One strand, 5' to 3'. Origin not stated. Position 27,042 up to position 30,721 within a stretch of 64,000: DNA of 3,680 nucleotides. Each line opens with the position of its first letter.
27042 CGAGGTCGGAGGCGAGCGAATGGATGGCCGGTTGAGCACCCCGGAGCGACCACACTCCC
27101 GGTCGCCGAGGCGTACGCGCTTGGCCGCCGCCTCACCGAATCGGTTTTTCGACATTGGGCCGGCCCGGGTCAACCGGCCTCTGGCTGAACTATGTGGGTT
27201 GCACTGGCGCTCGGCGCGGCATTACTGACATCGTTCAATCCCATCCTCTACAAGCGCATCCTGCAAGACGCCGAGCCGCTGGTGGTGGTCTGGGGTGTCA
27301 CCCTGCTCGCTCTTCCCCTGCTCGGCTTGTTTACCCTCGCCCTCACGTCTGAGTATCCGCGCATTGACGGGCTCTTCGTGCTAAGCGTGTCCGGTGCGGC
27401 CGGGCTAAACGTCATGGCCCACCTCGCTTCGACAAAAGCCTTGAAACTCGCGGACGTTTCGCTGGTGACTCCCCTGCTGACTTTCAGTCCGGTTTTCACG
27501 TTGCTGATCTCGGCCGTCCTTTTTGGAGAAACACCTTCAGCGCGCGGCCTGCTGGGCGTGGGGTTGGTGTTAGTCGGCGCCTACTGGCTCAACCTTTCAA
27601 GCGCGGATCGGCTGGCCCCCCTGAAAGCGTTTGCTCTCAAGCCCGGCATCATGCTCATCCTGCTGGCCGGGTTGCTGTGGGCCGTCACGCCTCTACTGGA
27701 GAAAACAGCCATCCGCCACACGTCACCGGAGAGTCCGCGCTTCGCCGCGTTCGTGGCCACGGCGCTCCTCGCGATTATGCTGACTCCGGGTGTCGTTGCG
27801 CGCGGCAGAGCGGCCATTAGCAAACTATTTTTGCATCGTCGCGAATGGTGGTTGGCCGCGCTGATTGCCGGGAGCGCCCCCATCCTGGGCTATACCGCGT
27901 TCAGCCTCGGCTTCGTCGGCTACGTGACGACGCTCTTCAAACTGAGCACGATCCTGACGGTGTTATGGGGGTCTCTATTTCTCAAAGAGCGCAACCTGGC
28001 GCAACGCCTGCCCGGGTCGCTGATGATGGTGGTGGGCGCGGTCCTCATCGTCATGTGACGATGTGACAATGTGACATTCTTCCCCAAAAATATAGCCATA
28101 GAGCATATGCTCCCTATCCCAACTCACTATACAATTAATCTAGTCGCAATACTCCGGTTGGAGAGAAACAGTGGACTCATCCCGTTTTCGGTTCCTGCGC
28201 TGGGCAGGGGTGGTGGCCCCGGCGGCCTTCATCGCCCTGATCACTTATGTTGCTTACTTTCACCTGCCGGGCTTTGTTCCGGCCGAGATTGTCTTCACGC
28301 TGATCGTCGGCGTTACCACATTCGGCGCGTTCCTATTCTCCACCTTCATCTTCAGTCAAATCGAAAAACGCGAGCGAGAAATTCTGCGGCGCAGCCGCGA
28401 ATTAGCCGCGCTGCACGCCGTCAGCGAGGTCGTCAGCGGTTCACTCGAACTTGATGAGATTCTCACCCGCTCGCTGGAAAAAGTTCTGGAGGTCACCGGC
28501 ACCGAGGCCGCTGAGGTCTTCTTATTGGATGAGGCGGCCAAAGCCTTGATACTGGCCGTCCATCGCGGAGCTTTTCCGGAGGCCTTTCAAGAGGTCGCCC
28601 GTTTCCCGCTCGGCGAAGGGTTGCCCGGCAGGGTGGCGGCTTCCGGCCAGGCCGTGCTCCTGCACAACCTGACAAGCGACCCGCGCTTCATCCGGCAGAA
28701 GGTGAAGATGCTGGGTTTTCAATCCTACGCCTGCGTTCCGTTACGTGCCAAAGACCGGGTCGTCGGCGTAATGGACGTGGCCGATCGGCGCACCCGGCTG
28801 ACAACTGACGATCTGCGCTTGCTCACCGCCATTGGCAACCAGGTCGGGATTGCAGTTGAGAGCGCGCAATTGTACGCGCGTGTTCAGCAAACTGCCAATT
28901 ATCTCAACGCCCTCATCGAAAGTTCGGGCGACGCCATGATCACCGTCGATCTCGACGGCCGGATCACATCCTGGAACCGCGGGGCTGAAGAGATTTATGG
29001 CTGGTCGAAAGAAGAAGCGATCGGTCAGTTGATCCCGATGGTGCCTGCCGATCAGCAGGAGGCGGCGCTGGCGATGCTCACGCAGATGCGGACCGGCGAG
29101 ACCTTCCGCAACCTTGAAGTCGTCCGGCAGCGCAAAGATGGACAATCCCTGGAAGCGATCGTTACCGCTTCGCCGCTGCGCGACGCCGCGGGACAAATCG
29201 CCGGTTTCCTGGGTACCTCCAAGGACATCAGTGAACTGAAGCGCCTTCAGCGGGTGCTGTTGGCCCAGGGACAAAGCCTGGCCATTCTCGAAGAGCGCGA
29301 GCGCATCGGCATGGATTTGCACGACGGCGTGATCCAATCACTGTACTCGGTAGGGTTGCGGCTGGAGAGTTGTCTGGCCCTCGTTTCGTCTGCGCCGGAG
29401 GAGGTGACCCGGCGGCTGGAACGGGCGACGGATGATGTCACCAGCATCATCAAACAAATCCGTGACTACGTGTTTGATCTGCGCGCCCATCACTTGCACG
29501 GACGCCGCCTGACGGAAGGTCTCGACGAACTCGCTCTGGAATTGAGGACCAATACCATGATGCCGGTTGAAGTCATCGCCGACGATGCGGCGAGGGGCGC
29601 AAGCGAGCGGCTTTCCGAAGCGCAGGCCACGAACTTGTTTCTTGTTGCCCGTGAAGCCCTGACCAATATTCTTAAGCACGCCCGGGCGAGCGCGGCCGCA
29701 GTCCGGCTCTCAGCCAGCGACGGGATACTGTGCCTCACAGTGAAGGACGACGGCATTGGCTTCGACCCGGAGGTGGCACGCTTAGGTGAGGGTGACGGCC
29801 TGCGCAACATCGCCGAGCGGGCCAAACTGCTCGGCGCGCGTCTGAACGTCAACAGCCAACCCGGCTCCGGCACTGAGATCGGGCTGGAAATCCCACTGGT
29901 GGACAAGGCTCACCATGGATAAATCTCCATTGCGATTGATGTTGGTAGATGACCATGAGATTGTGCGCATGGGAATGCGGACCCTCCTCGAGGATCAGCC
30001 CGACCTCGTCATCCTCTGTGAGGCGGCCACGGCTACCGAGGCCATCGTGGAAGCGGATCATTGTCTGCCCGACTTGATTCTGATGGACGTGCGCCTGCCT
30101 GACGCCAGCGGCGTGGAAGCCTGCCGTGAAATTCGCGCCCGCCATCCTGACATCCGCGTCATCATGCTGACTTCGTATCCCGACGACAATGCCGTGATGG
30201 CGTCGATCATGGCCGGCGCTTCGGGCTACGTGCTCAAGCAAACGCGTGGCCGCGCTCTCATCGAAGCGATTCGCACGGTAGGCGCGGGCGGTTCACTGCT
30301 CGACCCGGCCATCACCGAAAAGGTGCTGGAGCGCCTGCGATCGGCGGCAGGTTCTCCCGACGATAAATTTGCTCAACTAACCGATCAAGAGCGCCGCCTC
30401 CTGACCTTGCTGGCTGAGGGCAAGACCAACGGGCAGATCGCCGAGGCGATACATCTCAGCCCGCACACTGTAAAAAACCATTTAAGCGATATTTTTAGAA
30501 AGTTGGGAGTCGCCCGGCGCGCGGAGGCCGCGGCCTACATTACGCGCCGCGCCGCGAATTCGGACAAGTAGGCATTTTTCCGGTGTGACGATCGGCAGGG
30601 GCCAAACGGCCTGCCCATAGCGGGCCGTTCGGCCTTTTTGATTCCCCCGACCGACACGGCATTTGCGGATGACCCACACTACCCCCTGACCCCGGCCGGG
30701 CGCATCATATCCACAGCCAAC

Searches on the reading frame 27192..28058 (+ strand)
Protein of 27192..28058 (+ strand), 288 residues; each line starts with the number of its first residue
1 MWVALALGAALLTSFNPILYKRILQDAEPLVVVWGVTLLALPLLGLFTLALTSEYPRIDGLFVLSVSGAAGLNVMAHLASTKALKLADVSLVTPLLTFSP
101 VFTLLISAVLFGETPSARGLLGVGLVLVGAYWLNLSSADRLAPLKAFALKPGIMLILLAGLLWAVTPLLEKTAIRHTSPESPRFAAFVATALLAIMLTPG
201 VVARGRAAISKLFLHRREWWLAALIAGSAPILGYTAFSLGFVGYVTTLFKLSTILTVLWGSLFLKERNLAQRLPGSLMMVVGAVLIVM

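Call 50: search_protein_families(library=pfam, proteins=[window:27192-28058:+], max_evalue=0.0001)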
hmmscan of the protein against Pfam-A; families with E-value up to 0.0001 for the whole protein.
window:27192-28058:+ (288 aa): 2 families
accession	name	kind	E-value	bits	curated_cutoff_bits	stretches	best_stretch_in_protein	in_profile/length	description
PF00892.27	EamA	-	7.9e-25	88.1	28.2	2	2-134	3-134/135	EamA-like transporter family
PF05653.20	Mg_trans_NIPA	-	2.5e-05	24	26.2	0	214-288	47-121/295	Magnesium transporter NIPA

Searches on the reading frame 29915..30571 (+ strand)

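Call 50: search_protein_families(library=pfam, proteins=[window:29915-30571:+], max_evalue=0.0001)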
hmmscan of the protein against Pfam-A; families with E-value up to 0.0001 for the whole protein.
window:29915-30571:+ (218 aa): 4 families
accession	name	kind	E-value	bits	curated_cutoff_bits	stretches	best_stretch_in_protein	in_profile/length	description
PF00072.30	Response_reg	-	1.2e-25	90.3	30.2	1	9-120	2-111/111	Response regulator receiver domain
PF00196.25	GerE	-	3.3e-17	62.3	23.5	1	154-208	2-56/57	Bacterial regulatory proteins, luxR family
PF08281.18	Sigma70_r4_2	-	3e-07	30.4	25.7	1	153-197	9-54/54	Sigma-70, region 4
PF13936.12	HTH_38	-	2.1e-05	24.6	27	1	153-190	3-41/44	Helix-turn-helix domain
